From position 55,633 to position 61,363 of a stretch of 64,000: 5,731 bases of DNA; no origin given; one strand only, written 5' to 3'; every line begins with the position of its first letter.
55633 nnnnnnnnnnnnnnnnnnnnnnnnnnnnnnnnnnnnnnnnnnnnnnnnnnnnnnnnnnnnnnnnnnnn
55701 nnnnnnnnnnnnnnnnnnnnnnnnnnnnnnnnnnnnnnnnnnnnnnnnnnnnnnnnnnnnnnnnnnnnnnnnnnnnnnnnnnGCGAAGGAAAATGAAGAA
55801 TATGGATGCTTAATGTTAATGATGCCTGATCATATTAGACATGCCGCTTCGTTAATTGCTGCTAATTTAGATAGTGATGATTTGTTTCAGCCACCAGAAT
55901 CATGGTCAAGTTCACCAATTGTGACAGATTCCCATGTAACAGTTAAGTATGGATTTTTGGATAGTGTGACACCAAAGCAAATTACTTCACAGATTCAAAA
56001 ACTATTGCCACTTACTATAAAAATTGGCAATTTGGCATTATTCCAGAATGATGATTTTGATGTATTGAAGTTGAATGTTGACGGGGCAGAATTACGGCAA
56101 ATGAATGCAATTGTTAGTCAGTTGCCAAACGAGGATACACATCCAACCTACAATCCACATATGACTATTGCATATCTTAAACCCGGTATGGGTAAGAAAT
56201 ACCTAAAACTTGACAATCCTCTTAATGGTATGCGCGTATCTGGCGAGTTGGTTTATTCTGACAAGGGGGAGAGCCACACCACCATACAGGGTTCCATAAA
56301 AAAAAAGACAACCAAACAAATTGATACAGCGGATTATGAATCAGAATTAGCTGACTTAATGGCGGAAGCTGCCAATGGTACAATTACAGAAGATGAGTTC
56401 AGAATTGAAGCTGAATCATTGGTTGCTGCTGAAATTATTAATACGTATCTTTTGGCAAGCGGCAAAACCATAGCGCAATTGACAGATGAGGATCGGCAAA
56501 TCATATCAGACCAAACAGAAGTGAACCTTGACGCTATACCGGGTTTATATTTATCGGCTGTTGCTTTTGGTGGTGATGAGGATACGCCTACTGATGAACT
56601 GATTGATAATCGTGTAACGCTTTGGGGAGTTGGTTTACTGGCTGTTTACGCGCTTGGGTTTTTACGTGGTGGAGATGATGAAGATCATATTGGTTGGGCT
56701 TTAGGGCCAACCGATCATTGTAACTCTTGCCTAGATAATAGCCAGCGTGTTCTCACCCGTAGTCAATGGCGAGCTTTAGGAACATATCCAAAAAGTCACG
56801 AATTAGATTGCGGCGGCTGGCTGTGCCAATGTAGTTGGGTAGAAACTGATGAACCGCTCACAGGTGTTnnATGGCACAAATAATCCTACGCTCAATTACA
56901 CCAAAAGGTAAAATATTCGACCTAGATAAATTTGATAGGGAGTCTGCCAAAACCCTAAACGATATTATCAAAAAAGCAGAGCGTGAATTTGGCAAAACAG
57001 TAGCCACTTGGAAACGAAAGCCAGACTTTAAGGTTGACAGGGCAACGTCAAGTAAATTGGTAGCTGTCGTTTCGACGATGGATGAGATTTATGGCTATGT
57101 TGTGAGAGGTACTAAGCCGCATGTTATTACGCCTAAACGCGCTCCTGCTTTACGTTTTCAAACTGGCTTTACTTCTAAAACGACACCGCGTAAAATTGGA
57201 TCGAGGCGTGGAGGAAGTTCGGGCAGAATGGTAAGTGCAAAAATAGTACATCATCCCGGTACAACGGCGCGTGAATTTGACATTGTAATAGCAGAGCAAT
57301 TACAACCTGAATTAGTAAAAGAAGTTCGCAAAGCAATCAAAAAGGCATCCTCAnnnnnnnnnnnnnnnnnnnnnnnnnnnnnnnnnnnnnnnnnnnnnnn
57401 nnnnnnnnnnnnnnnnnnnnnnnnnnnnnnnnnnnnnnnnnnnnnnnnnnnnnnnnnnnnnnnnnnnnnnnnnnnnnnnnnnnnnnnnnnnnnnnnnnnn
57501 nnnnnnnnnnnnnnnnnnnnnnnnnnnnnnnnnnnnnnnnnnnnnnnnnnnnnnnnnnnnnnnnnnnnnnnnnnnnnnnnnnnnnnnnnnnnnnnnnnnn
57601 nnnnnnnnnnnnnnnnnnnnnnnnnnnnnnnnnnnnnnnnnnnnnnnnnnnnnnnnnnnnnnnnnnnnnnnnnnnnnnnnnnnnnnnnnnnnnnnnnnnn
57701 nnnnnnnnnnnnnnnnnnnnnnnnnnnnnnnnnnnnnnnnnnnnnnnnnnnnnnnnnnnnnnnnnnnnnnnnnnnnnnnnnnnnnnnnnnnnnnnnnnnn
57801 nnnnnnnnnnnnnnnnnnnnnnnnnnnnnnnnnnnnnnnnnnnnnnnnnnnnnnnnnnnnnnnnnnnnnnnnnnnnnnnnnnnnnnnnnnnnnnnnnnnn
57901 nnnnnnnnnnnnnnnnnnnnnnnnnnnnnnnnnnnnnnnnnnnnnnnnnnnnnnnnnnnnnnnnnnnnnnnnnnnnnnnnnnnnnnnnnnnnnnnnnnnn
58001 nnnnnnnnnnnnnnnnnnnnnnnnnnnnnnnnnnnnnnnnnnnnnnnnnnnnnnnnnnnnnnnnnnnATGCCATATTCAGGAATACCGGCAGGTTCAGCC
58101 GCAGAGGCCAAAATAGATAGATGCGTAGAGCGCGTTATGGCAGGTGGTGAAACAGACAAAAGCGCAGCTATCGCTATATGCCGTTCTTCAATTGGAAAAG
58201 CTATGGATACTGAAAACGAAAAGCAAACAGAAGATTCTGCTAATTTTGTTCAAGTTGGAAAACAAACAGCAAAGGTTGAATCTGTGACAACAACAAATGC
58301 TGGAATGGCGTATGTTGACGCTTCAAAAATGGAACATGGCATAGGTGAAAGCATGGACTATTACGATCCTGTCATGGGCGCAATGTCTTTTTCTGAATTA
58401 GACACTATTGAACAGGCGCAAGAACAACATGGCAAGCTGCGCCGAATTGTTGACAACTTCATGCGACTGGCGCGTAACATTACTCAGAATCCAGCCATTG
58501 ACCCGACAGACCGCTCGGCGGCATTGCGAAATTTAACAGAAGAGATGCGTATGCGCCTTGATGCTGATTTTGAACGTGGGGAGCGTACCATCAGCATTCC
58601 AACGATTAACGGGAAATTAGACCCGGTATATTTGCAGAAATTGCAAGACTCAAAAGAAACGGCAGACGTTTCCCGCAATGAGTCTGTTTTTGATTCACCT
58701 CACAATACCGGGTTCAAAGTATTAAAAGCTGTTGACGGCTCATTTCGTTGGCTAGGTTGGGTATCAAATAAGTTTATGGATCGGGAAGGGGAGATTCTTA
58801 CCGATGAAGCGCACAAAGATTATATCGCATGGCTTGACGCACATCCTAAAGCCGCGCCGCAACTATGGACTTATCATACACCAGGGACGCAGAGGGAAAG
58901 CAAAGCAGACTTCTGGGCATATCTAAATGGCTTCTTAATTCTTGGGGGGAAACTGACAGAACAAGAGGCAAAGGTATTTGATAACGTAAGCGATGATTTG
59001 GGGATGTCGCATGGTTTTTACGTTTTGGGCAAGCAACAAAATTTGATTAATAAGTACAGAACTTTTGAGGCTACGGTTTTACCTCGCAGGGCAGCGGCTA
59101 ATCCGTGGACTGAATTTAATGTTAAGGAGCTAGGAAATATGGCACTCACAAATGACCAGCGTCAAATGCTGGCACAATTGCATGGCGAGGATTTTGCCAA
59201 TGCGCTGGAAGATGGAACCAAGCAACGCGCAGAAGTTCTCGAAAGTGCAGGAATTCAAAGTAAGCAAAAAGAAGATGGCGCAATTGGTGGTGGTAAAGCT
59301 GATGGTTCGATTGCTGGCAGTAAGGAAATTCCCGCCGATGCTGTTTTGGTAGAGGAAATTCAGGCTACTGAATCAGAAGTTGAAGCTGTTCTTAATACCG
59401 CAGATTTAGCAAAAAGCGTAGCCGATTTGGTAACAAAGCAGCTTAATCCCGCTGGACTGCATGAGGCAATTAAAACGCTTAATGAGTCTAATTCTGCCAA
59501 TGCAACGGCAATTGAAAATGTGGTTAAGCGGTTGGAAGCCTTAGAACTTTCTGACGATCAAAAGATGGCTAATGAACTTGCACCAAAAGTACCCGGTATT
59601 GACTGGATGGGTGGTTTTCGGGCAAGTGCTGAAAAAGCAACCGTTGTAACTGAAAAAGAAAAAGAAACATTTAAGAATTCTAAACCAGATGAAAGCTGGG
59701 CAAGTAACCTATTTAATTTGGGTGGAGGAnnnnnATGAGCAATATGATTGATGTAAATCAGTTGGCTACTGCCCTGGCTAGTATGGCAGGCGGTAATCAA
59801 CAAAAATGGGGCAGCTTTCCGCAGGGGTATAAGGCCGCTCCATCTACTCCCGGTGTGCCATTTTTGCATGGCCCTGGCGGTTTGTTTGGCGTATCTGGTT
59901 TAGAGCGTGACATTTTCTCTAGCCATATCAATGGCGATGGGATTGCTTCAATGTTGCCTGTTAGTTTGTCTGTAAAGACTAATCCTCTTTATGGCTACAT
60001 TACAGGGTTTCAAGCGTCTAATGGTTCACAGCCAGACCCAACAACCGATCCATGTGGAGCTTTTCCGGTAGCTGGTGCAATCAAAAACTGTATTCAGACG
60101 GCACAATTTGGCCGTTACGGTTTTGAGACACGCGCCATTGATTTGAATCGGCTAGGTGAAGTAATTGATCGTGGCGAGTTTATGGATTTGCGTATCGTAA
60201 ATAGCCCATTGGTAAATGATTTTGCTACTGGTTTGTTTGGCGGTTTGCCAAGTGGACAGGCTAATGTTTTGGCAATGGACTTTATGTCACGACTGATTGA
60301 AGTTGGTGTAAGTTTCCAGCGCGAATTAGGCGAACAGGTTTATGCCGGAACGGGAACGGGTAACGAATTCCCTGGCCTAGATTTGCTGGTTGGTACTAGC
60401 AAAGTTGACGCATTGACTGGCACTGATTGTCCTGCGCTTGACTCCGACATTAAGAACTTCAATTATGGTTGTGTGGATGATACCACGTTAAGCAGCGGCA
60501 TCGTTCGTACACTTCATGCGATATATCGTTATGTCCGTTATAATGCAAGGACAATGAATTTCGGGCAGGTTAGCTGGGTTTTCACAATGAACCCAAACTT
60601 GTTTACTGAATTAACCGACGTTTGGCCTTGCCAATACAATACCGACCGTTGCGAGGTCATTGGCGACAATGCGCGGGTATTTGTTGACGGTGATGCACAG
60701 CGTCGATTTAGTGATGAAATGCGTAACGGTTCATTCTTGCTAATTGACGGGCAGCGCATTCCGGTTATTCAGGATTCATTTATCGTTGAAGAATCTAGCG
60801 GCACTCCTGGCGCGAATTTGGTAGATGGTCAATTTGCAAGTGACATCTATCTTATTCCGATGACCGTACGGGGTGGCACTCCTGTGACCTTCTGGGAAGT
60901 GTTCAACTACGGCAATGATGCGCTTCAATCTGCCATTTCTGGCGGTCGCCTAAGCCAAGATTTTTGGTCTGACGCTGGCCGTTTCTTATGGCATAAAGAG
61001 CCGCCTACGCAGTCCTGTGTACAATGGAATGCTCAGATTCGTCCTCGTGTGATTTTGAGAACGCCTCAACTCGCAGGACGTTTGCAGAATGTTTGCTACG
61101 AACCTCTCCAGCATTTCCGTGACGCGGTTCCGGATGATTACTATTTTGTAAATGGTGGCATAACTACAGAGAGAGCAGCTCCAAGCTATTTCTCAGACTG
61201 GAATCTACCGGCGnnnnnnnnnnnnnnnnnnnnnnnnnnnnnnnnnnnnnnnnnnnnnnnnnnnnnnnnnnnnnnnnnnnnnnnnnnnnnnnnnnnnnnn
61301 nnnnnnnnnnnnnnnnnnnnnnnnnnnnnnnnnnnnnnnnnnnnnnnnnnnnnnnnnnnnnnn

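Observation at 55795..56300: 2H-phosphoesterase (LigT/Acb1-like) domain embedded between the portal and gp7-like domains of one 839-aa head protein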

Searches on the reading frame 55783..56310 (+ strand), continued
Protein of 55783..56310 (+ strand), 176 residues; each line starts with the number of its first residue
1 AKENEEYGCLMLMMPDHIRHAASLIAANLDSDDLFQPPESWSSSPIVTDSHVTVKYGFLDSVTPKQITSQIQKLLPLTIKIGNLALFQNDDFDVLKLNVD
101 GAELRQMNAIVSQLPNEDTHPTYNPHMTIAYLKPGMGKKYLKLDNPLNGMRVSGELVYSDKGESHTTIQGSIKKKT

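Call 84: search_protein_families(library=pfam, proteins=[P0151, P0183, P0205, P0221, P0240, P0295], max_evalue=0.001)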
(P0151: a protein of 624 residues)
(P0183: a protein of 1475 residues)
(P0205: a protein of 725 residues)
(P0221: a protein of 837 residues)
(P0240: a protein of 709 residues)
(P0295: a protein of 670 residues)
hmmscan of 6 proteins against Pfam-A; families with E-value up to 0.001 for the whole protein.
P0151 (624 aa): 3 families
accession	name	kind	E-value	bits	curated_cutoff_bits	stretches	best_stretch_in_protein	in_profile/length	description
PF13563.12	2_5_RNA_ligase2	-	9e-16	58.7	27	0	15-64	67-117/152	2'-5' RNA ligase superfamily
PF23474.1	Acb1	-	3.1e-11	43.6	27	1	15-68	66-114/144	Anti-CBASS protein Acb1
PF02834.22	LigT_PEase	-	6.9e-08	33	23.3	0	391-412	28-46/87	LigT like Phosphoesterase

P0183 (1475 aa): 5 families
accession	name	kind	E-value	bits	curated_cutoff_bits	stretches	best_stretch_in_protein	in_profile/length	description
PF01743.26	PolyA_pol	-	1.8e-30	106.3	23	1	1144-1262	1-126/126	Poly A polymerase head domain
PF18905.5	DUF5661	-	1.4e-13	51.4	27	1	845-902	2-64/65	Protein of unknown function (DUF5661)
PF23474.1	Acb1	-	2.4e-09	37.5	27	1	436-541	32-131/144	Anti-CBASS protein Acb1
PF13563.12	2_5_RNA_ligase2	-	6.8e-07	29.9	27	1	438-522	25-117/152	2'-5' RNA ligase superfamily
PF12627.12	PolyA_pol_RNAbd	-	2e-06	27.9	22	1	1293-1348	5-60/64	Probable RNA and SrmB- binding site of polymerase A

P0205 (725 aa): 0 families

P0221 (837 aa): 3 families
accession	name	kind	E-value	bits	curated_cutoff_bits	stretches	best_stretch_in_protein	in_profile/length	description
PF18905.5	DUF5661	-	4.6e-10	40.1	27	1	85-127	15-61/65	Protein of unknown function (DUF5661)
PF13563.12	2_5_RNA_ligase2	-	3e-08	34.3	27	1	179-270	25-122/152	2'-5' RNA ligase superfamily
PF02834.22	LigT_PEase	-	4.4e-06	27.2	23.3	0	176-220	31-79/87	LigT like Phosphoesterase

P0240 (709 aa): 2 families
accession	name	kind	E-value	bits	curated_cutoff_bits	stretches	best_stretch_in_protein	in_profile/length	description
PF13563.12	2_5_RNA_ligase2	-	2.7e-07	31.2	27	1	418-507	25-121/152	2'-5' RNA ligase superfamily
PF23474.1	Acb1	-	0.00067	19.8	27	0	417-502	33-111/144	Anti-CBASS protein Acb1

P0295 (670 aa): 2 families
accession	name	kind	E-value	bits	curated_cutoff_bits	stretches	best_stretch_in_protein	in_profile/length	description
PF13563.12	2_5_RNA_ligase2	-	1.4e-10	41.8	27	1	528-618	24-118/152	2'-5' RNA ligase superfamily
PF23474.1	Acb1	-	2.8e-09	37.3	27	1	528-636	33-131/144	Anti-CBASS protein Acb1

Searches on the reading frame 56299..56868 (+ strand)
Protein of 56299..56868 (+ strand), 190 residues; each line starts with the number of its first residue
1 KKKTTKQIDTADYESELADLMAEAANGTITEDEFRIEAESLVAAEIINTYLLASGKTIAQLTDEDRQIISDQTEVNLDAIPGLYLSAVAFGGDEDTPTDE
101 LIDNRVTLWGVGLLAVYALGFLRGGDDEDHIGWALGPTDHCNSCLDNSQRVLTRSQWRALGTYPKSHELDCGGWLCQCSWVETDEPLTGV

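Call 14: search_protein_families(library=pfam, proteins=[window:56299-56868:+], max_evalue=0.01)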
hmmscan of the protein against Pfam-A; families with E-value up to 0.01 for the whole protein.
window:56299-56868:+ (190 aa): 0 families

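Call 15: search_protein_families(library=phrogs, proteins=[window:56299-56868:+], max_evalue=0.01)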
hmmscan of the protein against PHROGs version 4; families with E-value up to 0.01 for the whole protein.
window:56299-56868:+ (190 aa): 0 families

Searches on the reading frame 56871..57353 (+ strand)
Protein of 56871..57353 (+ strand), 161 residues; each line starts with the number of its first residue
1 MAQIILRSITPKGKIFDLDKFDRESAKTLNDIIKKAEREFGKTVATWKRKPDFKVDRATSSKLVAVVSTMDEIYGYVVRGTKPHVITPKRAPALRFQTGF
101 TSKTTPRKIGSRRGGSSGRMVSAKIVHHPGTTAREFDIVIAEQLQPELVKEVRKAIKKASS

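Call 14: search_protein_families(library=pfam, proteins=[window:56871-57353:+], max_evalue=0.01)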
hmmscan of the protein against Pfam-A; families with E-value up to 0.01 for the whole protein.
window:56871-57353:+ (161 aa): 1 family
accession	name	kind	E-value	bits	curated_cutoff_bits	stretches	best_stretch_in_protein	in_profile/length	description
PF16250.10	DUF4907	-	0.0045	17.1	25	1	69-110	4-45/67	Domain of unknown function (DUF4907)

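Call 15: search_protein_families(library=phrogs, proteins=[window:56871-57353:+], max_evalue=0.01)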
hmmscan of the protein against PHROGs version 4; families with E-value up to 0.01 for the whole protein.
window:56871-57353:+ (161 aa): 0 families

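Call 79: search_protein_families(library=ncbifam, proteins=[window:56871-57353:+], max_evalue=0.1)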
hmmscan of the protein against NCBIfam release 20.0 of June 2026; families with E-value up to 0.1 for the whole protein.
window:56871-57353:+ (161 aa): 1 family
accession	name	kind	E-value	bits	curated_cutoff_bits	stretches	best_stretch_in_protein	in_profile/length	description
NF002447.0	PRK01611.3-4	equivalog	0.045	12.2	460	1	30-87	496-550/613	arginine--tRNA ligase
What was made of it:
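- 56871..57356 (+): Conserved 161-aa ORF immediately downstream, function unknown. It accompanies the portal gene in all related loci. No family hit (calls 14, 15, 79).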

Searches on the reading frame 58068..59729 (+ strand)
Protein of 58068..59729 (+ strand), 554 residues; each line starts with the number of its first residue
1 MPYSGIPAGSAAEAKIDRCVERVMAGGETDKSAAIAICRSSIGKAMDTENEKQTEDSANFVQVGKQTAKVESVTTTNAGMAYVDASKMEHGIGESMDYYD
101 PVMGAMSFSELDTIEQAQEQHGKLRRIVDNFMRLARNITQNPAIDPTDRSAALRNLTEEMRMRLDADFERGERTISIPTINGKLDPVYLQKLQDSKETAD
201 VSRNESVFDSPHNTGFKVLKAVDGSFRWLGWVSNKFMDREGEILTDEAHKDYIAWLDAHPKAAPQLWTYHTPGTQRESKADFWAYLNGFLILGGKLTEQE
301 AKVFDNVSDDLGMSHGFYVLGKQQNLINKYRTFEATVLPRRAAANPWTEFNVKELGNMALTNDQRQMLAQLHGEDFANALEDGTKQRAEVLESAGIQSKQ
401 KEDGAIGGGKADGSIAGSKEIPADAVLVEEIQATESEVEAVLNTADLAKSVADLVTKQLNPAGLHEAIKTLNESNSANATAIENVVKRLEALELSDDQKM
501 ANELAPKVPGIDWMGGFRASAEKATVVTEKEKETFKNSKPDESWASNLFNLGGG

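Call 14: search_protein_families(library=pfam, proteins=[window:58068-59729:+], max_evalue=0.01)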
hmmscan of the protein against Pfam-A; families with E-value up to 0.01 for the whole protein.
window:58068-59729:+ (554 aa): 0 families

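Call 15: search_protein_families(library=phrogs, proteins=[window:58068-59729:+], max_evalue=0.01)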
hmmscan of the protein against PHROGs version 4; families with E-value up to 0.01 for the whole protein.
window:58068-59729:+ (554 aa): 0 families

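Call 77: search_solved_structures(query=window:58068-59729:+, max_evalue=1)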
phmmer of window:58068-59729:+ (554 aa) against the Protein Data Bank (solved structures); distinct sequences matched with E-value up to 1: 0.

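Call 79: search_protein_families(library=ncbifam, proteins=[window:58068-59729:+], max_evalue=0.1)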
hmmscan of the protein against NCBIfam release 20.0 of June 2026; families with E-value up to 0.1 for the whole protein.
window:58068-59729:+ (554 aa): 0 families

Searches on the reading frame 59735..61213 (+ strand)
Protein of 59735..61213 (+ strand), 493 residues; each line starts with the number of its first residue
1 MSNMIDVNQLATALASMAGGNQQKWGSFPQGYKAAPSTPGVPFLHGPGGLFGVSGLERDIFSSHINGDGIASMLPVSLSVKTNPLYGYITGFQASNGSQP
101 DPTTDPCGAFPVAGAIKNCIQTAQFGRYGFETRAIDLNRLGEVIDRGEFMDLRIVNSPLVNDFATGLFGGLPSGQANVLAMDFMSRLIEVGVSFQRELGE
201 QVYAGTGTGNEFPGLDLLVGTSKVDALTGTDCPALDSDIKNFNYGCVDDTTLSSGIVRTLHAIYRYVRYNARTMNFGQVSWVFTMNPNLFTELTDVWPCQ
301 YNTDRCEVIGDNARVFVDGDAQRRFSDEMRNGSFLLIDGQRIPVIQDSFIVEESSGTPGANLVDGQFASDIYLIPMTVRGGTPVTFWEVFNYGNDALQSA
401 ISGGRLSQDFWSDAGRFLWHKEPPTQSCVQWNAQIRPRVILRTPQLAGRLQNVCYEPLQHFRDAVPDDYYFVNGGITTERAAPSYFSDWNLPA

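Call 14: search_protein_families(library=pfam, proteins=[window:59735-61213:+], max_evalue=0.01)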
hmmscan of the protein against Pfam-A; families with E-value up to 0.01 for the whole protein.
window:59735-61213:+ (493 aa): 0 families

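Call 15: search_protein_families(library=phrogs, proteins=[window:59735-61213:+], max_evalue=0.01)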
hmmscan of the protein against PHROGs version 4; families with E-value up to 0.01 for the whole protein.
window:59735-61213:+ (493 aa): 0 families

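Call 78: search_solved_structures(query=window:59735-61213:+, max_evalue=1)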
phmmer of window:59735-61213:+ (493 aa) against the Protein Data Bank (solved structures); distinct sequences matched with E-value up to 1: 0.

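Call 79: search_protein_families(library=ncbifam, proteins=[window:59735-61213:+], max_evalue=0.1)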
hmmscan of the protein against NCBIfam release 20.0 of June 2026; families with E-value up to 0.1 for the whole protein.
window:59735-61213:+ (493 aa): 1 family
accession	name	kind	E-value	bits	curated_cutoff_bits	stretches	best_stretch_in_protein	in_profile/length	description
NF033394.1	capsid_maj_Podo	equivalog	0.023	13.9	80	1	193-350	119-246/311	phage major capsid protein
